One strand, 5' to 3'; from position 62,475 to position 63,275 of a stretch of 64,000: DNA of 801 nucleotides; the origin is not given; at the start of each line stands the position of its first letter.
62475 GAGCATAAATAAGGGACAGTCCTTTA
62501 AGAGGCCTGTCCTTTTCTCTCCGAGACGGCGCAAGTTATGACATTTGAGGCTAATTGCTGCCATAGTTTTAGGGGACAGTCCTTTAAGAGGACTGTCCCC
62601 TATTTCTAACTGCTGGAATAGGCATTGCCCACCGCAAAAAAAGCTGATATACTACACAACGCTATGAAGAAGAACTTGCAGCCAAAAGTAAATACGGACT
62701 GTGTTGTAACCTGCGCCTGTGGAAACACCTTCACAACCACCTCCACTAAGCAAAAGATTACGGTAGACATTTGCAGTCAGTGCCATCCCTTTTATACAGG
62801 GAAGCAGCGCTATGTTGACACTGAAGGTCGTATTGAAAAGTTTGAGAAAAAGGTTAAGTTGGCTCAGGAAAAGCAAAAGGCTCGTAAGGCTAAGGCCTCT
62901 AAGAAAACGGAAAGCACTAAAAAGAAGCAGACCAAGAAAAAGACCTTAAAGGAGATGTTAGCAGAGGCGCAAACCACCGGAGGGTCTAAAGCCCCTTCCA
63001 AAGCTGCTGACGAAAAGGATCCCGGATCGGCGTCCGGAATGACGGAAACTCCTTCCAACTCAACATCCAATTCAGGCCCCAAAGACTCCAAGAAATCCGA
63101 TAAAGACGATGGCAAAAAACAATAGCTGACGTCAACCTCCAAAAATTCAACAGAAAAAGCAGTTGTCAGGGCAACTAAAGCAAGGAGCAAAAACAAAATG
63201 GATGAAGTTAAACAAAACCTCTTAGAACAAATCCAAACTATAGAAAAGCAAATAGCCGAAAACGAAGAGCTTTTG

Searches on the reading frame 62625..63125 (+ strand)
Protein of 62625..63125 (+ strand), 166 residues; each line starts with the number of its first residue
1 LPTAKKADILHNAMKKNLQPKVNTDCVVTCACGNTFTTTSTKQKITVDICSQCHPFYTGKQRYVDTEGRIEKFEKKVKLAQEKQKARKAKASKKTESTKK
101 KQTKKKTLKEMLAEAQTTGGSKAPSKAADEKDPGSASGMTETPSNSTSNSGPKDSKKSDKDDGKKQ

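Call 47: search_protein_families(library=pfam, proteins=[window:62625-63125:+], max_evalue=0.01)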
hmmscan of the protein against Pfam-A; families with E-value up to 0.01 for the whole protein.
window:62625-63125:+ (166 aa): 2 families
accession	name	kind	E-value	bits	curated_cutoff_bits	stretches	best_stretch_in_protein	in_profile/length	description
PF01197.23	Ribosomal_L31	-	1e-27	96.5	27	1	14-76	1-63/65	Ribosomal protein L31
PF15741.10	LRIF1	-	0.0022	17.1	27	1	61-160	578-677/745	Ligand-dependent nuclear receptor-interacting factor 1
